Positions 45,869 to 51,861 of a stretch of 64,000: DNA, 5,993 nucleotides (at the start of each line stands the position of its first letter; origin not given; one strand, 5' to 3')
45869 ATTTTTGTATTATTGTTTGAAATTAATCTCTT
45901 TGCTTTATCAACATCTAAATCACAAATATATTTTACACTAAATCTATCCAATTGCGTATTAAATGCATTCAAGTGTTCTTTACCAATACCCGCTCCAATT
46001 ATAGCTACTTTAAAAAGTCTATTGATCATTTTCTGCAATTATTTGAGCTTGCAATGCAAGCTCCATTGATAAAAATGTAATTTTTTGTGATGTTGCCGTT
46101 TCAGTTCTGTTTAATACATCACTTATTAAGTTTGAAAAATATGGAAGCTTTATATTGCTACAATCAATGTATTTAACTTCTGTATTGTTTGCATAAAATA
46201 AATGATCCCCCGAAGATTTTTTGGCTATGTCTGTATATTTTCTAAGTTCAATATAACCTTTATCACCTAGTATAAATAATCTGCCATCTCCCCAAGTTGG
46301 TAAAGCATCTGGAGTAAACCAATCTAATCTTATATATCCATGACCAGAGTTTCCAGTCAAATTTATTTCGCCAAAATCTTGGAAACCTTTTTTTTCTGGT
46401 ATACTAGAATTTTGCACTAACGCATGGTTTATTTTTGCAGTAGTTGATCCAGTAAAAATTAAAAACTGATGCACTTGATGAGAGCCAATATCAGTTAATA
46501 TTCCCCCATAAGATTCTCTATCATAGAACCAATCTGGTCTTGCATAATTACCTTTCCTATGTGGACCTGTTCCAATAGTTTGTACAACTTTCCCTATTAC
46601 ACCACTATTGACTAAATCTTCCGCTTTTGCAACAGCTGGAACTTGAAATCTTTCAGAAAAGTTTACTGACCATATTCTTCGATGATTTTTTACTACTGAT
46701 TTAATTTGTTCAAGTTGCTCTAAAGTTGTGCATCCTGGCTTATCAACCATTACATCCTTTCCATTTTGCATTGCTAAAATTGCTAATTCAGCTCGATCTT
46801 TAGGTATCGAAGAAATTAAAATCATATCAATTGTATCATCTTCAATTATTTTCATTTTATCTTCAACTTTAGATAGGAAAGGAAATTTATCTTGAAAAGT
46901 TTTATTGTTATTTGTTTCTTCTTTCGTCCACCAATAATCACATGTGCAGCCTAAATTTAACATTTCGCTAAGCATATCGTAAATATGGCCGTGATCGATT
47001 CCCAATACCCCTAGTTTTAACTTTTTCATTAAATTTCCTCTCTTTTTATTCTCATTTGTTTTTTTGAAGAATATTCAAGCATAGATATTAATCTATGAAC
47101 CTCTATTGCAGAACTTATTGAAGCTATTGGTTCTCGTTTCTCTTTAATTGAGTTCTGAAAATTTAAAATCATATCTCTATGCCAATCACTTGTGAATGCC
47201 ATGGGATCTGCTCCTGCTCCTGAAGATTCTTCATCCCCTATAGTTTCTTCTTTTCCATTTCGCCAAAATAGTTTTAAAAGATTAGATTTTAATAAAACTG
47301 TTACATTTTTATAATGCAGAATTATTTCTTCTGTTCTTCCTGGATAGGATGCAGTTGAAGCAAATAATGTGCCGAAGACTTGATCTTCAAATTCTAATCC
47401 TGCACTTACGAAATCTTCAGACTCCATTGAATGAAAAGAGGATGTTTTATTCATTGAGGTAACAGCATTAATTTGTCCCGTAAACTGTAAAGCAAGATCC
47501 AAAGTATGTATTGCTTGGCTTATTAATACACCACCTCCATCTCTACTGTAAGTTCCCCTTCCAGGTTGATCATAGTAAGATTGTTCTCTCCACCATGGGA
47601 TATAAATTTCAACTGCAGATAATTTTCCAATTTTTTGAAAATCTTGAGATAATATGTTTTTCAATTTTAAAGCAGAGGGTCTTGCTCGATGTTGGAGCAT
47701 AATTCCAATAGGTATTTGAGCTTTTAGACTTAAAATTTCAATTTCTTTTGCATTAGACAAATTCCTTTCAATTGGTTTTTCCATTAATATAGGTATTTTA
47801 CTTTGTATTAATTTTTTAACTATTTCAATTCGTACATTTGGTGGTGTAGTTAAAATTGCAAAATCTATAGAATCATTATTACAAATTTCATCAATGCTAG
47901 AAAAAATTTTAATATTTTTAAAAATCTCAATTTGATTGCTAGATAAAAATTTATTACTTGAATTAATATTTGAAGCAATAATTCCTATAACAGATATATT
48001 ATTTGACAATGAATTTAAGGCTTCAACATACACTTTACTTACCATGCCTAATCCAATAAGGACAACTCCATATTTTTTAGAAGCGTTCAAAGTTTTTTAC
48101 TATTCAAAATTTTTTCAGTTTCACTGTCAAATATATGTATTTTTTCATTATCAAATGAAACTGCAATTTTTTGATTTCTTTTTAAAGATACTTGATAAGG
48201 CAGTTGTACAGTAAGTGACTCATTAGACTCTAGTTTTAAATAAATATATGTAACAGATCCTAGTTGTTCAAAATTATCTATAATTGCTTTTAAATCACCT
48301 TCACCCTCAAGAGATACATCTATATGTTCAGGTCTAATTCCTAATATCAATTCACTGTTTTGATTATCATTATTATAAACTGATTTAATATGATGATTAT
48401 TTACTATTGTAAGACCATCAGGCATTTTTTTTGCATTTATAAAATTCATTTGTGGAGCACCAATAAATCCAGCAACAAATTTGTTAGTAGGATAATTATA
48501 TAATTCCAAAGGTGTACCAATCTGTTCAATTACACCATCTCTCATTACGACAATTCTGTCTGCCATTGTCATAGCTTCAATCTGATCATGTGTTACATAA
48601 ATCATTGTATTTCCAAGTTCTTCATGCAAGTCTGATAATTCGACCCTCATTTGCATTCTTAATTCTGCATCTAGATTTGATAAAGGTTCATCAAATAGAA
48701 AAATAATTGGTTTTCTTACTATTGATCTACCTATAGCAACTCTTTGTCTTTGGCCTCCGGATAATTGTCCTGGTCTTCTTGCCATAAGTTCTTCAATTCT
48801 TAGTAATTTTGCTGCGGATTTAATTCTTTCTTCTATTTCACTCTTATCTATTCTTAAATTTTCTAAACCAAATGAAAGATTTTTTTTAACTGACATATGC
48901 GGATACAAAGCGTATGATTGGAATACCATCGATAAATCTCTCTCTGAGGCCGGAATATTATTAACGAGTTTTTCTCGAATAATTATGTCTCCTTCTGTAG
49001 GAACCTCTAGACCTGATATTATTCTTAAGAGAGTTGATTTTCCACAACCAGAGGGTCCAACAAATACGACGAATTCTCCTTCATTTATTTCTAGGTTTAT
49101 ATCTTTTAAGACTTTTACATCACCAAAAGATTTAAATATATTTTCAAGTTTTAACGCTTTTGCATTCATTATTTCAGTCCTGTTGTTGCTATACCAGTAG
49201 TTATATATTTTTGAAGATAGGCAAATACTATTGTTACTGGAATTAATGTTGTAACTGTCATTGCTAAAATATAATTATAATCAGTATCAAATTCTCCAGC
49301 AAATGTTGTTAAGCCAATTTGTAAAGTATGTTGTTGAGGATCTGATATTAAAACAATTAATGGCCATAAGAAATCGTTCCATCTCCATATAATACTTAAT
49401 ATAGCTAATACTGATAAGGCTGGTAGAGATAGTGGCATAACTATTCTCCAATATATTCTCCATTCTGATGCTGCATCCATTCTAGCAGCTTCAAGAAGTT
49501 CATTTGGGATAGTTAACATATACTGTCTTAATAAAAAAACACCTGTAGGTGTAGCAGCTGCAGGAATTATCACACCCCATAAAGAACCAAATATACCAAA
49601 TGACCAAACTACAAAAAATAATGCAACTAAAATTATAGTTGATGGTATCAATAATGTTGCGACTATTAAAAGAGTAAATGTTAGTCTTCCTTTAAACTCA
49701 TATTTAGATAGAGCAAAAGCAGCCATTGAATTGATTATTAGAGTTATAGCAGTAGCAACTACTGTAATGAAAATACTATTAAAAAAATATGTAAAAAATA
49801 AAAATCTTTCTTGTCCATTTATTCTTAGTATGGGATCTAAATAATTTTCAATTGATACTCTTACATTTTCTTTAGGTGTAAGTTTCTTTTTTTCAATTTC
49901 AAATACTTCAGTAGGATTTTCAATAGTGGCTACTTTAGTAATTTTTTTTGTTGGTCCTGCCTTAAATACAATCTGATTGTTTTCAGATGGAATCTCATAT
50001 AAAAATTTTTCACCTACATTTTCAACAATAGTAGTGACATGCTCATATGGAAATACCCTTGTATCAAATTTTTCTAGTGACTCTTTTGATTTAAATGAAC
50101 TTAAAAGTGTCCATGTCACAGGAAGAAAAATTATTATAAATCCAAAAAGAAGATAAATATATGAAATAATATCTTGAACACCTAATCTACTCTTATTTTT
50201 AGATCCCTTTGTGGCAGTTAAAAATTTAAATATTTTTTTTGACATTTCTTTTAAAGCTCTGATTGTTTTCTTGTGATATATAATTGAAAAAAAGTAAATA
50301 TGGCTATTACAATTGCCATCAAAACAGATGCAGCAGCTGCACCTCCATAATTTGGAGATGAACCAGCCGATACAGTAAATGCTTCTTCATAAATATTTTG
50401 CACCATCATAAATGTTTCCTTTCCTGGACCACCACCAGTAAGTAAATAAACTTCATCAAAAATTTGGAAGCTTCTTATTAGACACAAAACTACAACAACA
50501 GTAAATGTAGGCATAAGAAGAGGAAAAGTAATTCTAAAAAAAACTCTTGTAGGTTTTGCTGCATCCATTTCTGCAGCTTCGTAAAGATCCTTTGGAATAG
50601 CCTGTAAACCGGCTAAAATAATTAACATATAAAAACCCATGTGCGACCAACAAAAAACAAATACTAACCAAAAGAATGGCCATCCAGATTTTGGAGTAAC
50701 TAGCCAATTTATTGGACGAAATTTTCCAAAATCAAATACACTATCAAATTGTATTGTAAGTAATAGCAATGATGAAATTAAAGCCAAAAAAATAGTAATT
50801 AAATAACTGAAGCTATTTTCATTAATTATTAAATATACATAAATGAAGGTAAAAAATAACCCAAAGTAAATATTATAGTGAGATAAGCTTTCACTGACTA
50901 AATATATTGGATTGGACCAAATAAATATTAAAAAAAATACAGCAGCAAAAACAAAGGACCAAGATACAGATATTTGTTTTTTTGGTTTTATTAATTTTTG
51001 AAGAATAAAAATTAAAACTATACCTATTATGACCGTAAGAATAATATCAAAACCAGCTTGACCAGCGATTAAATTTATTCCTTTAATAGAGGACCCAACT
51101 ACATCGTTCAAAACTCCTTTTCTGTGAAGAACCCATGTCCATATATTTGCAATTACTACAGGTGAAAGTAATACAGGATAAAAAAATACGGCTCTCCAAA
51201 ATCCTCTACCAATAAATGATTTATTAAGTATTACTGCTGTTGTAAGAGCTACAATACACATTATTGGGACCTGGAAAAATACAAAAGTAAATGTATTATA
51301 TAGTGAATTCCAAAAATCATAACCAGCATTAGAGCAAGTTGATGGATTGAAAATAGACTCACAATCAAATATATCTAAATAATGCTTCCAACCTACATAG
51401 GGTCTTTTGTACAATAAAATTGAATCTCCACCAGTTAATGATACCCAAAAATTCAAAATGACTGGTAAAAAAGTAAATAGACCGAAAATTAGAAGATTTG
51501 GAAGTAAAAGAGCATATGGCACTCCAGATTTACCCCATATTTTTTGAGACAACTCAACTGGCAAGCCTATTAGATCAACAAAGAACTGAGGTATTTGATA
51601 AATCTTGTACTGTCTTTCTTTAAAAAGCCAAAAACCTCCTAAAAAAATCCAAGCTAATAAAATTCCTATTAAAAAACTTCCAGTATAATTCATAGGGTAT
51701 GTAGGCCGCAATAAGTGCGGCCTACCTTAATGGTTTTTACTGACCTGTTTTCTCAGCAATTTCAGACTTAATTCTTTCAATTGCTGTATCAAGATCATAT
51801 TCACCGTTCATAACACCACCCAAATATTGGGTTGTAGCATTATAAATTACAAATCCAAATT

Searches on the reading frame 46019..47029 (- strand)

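Call 6: search_protein_families(library=ncbifam, proteins=[window:46019-47029:-], max_evalue=0.00001)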
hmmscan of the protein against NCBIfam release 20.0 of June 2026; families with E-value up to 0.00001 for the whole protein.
window:46019-47029:- (336 aa): 8 families
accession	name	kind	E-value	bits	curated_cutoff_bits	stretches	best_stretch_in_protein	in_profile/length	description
NF040723.1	UDP-GlcNAcDh_Arch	equivalog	6.1e-17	62.1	450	1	6-242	8-222/302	UDP-N-acetylglucosamine 3-dehydrogenase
NF052479.1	LevoglcsnDh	equivalog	8.3e-16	57.6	650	1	42-205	49-216/386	levoglucosan dehydrogenase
NF008607.0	PRK11579.1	subfamily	1.7e-14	53.6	330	1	41-197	39-193/346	oxidoreductase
TIGR04380.1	myo_inos_iolG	equivalog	5.2e-13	48.6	355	1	40-200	38-192/330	inositol 2-dehydrogenase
NF007574.0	PRK10206.1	equivalog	2.2e-07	30.3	352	1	51-152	50-150/345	oxidoreductase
NF052679.1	InsChiInosDhIolG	equivalog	7.9e-07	28.4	540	1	56-147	56-147/343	bifunctional inositol 2-dehydrogenase/D-chiro-inositol 1-dehydrogenase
NF058563.1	BT_2159_fam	equivalog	2e-06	27.1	650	1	42-148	38-143/350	disaccharide 3-dehydrogenase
NF041392.1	XylDh_Gfo6_Halo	equivalog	9.7e-06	24.6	350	0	70-158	86-173/350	D-xylose 1-dehydrogenase Gfo6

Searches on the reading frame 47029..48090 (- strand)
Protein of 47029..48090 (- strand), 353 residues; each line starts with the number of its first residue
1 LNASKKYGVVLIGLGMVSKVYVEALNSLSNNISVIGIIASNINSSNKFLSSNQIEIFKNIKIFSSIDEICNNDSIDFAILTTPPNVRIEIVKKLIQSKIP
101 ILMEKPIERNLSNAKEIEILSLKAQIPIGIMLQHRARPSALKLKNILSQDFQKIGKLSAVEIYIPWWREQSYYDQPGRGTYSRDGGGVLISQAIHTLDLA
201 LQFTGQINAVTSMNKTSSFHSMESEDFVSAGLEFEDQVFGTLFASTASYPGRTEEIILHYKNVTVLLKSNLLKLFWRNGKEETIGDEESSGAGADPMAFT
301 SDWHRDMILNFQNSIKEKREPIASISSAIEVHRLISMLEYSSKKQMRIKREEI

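Call 6: search_protein_families(library=ncbifam, proteins=[window:47029-48090:-], max_evalue=0.00001)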
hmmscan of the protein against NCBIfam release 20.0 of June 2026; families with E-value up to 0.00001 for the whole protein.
window:47029-48090:- (353 aa): 5 families
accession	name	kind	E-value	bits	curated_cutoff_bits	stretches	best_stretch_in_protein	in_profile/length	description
TIGR04380.1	myo_inos_iolG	equivalog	3.3e-15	55.8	355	1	7-283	2-268/330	inositol 2-dehydrogenase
NF040723.1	UDP-GlcNAcDh_Arch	equivalog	9.5e-12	45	450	1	9-241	3-212/302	UDP-N-acetylglucosamine 3-dehydrogenase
NF008607.0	PRK11579.1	subfamily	7.8e-11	41.5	330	1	6-237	4-221/346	oxidoreductase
NF052479.1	LevoglcsnDh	equivalog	4.1e-08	32.3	650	1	5-216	2-214/386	levoglucosan dehydrogenase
NF007574.0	PRK10206.1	equivalog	2.1e-07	30.3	352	1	52-211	43-194/345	oxidoreductase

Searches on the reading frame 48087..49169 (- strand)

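Call 6: search_protein_families(library=ncbifam, proteins=[window:48087-49169:-], max_evalue=0.00001)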
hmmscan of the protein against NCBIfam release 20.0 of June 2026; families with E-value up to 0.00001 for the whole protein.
window:48087-49169:- (360 aa): 183 families (the best 25 are shown)
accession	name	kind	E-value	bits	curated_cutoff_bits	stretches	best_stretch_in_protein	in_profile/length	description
NF008653.0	PRK11650.1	subfamily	2.7e-139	464.2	432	1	5-355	3-355/357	sn-glycerol-3-phosphate ABC transporter ATP-binding protein UgpC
NF008233.0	PRK11000.1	equivalog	1.2e-129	432.3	568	1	6-351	4-357/369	maltose/maltodextrin ABC transporter ATP-binding protein MalK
TIGR03265.1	PhnT2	equivalog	2.1e-104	349.5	457.7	1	4-347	3-352/353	putative 2-aminoethylphosphonate ABC transporter ATP-binding protein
NF043075.1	MMSYN1_0197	equivalog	1.7e-99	333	550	1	6-347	3-339/341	spermidine/putrescine ABC transporter ATP-binding protein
NF006987.0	PRK09452.1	equivalog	2.5e-99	332.5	482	1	4-300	16-317/378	spermidine/putrescine ABC transporter ATP-binding protein PotA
TIGR01187.1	potA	subfamily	1.2e-91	307.2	355.6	1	37-326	2-299/325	polyamine ABC transporter ATP-binding protein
NF040933.2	ABC_arch_GlcV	equivalog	4.8e-91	305.3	450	1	7-347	4-357/357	glucose ABC transporter ATP-binding protein GlcV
NF008513.0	PRK11432.1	equivalog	2.8e-90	302.8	496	1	3-348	4-348/351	ferric ABC transporter ATP-binding protein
TIGR03258.1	PhnT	equivalog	4.2e-81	272.8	499.15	1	6-343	9-353/359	2-aminoethylphosphonate ABC transport system ATP-binding subunit PhnT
NF040840.2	tungstate_WtpC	equivalog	4.8e-80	269.4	440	1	6-347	2-347/347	tungstate ABC transporter ATP-binding protein WtpC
TIGR00968.1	3a0106s01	subfamily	1.3e-79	267.1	342.75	1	7-238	2-233/237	sulfate ABC transporter ATP-binding protein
NF008621.0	PRK11607.1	equivalog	7.2e-79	265.3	613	1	6-326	20-349/377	putrescine ABC transporter ATP-binding subunit PotG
NF008105.0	PRK10851.1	equivalog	1.3e-75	254.4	502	1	6-312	3-309/362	sulfate/thiosulfate ABC transporter ATP-binding protein CysA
TIGR01186.1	proV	subfamily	2.1e-65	221.2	326.6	1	16-242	4-236/363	betaine/proline/choline family ABC transporter ATP-binding protein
TIGR02142.1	modC_ABC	equivalog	1.1e-53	182.7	285.05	1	23-227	15-223/353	molybdenum ABC transporter ATP-binding protein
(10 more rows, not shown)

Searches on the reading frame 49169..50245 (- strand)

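Call 6: search_protein_families(library=ncbifam, proteins=[window:49169-50245:-], max_evalue=0.00001)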
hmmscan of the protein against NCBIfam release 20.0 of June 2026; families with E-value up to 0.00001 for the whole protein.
window:49169-50245:- (358 aa): 7 families
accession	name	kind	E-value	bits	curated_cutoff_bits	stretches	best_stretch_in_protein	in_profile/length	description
NF008210.0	PRK10973.1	equivalog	4.3e-33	115.2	297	1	141-352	64-276/281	sn-glycerol-3-phosphate ABC transporter permease UgpE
NF040932.1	ABC_arch_GlcU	equivalog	1e-32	113.9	340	1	152-356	60-268/272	glucose ABC transporter permease GlcU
NF008231.0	PRK10998.1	equivalog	2.4e-20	73.3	261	1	147-358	78-295/296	maltose ABC transporter permease MalG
NF007047.0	PRK09500.1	equivalog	8.8e-12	45.2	326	1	154-291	60-199/257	spermidine/putrescine ABC transporter permease PotC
NF008232.0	PRK10999.1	equivalog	1.5e-08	33.9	392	1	243-327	398-480/520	maltose ABC transporter permease MalF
NF011624.0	PRK15050.1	equivalog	1.5e-06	27.6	247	1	237-334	175-272/297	2-aminoethylphosphonate ABC transporter permease subunit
NF040839.1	tungstate_WtpB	equivalog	6.1e-06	26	340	1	153-284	45-189/251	tungstate ABC transporter permease WtpB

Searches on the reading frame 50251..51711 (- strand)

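Call 6: search_protein_families(library=ncbifam, proteins=[window:50251-51711:-], max_evalue=0.00001)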
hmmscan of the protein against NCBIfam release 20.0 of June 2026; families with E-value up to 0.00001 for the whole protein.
window:50251-51711:- (486 aa): 6 families
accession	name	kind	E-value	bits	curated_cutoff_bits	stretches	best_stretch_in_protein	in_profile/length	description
NF007852.0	PRK10561.1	equivalog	2.2e-20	73.7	335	1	332-481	144-290/295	sn-glycerol-3-phosphate ABC transporter permease UgpA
NF008232.0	PRK10999.1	equivalog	3.5e-18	65.6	392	1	349-483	378-518/520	maltose ABC transporter permease MalF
NF040931.1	ABC_arch_GlcT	equivalog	1.3e-14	54.5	360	1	317-478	116-270/278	glucose ABC transporter permease GlcT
NF040932.1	ABC_arch_GlcU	equivalog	5.6e-08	32.8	340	1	351-480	138-261/272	glucose ABC transporter permease GlcU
NF006939.0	PRK09421.1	equivalog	2.7e-07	30.2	262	0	346-474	91-214/230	molybdate ABC transporter permease subunit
TIGR02141.1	modB_ABC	equivalog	1.8e-06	27.8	182.6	1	360-476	94-201/208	molybdate ABC transporter permease subunit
